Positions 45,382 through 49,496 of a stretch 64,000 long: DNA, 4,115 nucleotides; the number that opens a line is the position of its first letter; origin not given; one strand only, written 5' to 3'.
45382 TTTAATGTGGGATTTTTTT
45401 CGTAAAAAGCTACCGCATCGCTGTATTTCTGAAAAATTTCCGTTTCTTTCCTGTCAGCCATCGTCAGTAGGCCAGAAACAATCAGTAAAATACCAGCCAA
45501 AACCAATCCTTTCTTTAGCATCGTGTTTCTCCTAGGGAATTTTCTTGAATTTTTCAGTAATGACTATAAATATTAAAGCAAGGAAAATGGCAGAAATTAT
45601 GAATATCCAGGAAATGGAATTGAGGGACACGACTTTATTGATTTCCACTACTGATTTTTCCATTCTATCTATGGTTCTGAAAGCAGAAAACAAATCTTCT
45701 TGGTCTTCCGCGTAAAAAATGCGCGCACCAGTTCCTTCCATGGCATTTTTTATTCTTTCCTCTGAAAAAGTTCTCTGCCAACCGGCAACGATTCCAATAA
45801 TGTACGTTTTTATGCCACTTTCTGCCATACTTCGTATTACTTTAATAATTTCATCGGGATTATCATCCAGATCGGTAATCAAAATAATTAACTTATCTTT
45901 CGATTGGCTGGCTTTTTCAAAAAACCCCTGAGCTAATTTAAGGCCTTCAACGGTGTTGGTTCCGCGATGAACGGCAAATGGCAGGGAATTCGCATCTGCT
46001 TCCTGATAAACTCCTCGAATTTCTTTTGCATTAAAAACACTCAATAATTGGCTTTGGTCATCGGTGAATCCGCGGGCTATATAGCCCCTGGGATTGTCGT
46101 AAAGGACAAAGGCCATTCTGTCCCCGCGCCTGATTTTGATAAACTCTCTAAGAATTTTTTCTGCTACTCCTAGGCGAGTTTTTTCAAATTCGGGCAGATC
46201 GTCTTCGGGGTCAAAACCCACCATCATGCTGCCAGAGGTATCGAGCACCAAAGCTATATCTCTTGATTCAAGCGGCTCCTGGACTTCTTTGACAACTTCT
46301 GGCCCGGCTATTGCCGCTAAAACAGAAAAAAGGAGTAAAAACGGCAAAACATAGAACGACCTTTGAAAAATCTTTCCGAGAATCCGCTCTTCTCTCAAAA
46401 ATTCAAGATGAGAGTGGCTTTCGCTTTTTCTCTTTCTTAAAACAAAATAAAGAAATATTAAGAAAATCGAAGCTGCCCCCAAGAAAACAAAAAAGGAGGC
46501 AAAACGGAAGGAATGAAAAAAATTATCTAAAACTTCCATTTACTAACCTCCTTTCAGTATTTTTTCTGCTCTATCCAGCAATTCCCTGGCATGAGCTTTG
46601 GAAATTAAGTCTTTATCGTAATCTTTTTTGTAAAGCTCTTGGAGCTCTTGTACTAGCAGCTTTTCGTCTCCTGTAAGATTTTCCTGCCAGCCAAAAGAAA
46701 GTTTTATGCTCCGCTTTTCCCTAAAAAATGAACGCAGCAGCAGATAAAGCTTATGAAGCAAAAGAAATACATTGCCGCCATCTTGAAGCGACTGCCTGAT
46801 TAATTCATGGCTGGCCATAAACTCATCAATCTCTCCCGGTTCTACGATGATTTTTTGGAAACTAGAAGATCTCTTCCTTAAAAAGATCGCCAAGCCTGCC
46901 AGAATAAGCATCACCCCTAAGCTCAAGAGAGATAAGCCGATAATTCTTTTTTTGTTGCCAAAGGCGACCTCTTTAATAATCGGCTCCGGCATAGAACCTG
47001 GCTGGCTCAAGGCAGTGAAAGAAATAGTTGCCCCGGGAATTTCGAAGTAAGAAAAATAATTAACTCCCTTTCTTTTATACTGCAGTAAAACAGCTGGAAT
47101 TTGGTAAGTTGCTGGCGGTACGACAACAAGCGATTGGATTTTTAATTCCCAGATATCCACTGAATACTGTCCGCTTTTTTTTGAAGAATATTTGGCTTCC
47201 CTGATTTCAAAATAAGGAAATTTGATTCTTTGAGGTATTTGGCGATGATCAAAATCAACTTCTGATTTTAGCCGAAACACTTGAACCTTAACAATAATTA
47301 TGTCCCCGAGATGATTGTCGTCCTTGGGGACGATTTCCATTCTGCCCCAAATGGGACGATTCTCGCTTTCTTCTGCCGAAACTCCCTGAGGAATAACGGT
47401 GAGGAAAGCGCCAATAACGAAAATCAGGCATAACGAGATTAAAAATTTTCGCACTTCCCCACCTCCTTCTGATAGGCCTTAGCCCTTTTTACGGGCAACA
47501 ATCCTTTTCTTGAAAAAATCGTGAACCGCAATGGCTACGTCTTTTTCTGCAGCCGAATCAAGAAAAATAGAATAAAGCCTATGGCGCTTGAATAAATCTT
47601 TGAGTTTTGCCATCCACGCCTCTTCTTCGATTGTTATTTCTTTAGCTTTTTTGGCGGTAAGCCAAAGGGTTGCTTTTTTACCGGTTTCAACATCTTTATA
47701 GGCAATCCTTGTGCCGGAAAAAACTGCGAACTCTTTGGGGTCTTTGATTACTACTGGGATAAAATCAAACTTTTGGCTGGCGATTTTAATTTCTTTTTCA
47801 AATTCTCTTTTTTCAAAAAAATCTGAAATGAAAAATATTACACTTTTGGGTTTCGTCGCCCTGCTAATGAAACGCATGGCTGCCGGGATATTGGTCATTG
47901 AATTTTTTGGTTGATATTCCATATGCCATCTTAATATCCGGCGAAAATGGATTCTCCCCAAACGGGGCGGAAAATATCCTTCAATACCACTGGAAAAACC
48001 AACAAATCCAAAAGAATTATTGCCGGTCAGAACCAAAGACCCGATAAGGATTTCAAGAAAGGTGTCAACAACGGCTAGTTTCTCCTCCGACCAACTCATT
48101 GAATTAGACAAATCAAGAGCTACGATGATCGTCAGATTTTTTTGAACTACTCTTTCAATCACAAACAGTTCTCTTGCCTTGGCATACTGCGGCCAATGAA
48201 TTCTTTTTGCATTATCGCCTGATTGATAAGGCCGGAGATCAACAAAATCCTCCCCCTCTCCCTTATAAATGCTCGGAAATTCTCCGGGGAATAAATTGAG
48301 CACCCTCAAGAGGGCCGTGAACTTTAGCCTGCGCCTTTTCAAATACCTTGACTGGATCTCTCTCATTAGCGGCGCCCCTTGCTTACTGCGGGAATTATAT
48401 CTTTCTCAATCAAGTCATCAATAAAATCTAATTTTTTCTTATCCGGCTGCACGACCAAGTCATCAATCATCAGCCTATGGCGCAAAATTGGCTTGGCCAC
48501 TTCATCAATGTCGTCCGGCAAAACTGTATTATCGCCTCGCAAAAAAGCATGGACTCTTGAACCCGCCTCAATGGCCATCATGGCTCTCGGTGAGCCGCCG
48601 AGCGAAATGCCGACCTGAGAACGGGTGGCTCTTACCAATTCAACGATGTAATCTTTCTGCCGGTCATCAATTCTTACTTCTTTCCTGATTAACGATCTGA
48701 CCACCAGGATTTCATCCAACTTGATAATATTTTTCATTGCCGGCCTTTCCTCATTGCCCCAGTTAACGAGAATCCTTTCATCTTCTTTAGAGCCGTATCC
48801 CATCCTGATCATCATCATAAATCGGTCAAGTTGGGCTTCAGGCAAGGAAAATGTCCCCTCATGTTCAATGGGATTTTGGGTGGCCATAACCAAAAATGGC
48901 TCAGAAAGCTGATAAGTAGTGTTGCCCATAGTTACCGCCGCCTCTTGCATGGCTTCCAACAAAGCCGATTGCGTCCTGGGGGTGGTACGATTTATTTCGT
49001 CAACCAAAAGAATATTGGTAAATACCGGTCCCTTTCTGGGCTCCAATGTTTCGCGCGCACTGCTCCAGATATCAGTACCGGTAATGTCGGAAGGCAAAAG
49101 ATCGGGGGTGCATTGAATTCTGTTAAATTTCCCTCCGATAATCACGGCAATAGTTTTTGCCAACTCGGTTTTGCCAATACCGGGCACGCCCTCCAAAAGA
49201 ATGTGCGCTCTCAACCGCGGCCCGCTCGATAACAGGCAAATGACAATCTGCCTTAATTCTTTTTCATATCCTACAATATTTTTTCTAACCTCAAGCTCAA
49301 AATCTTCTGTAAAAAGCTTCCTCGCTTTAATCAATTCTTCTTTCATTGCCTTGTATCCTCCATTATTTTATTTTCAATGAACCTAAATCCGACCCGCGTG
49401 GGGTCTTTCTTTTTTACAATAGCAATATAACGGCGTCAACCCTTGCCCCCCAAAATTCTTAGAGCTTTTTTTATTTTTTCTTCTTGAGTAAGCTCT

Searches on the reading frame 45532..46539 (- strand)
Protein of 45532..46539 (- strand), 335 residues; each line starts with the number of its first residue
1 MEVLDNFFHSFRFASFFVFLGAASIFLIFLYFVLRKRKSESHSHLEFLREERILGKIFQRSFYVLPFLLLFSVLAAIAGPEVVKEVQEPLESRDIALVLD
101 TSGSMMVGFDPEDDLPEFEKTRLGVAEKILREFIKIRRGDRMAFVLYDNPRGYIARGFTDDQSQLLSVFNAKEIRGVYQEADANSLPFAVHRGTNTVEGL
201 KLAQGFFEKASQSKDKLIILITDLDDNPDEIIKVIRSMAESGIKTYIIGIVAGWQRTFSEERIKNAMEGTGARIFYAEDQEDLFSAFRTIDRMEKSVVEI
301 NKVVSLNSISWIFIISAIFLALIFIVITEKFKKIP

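Call 66: search_protein_families(library=pfam, proteins=[window:45532-46539:-], max_evalue=0.001)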
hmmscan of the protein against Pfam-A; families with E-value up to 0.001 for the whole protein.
window:45532-46539:- (335 aa): 2 families
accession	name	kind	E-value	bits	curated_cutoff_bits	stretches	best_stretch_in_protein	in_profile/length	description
PF00092.34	VWA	-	2.3e-11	44.7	23.8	1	94-283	1-168/174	von Willebrand factor type A domain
PF13519.12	VWA_2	-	5.7e-11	43.4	27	1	96-223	2-105/107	von Willebrand factor type A domain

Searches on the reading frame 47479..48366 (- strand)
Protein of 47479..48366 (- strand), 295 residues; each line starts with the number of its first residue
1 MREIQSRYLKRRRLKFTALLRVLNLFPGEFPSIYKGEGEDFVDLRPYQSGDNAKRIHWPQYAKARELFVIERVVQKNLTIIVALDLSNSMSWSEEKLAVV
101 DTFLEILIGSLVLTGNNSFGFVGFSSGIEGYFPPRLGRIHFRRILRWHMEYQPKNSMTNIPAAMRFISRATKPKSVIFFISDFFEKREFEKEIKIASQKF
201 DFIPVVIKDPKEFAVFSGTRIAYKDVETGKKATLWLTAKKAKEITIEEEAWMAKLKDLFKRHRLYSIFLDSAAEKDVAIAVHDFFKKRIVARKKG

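Call 66: search_protein_families(library=pfam, proteins=[window:47479-48366:-], max_evalue=0.001)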
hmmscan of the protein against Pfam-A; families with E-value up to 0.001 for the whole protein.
window:47479-48366:- (295 aa): 2 families
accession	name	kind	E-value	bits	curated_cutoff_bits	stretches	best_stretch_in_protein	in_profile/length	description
PF01882.25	DUF58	-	9.4e-33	113.7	23.4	1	43-235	1-196/216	Protein of unknown function DUF58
PF13519.12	VWA_2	-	8.7e-08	33.2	27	1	80-183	1-106/107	von Willebrand factor type A domain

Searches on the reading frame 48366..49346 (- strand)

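Call 66: search_protein_families(library=pfam, proteins=[window:48366-49346:-], max_evalue=0.001)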
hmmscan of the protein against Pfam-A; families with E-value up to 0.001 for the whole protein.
window:48366-49346:- (326 aa): 8 families
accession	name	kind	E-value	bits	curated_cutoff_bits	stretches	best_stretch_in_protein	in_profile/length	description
PF07726.17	AAA_3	-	5.3e-61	204.7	27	1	48-178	1-131/131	ATPase family associated with various cellular activities (AAA)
PF17863.7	AAA_lid_2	-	1.5e-15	57.1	22.7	1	239-302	1-64/74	AAA lid domain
PF07728.20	AAA_5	-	9.9e-14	52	22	1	48-176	1-139/139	AAA domain (dynein-related subfamily)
PF00004.35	AAA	-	5.2e-08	33.8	21.2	1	49-182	1-129/131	ATPase family associated with various cellular activities (AAA)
PF05496.18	RuvB_N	-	7.4e-07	29.5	27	1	26-138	11-113/159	Holliday junction DNA helicase RuvB P-loop domain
PF00158.32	Sigma54_activat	-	1.8e-05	24.9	20.2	1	41-162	17-147/168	Sigma-54 interaction domain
PF20030.5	bpMoxR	-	2.9e-05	23.7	27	1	21-202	11-188/205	MoxR domain in the MoxR-vWA-beta-propeller ternary systems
PF00493.29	MCM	-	0.00016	21.3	23.3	1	44-161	55-175/224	MCM P-loop domain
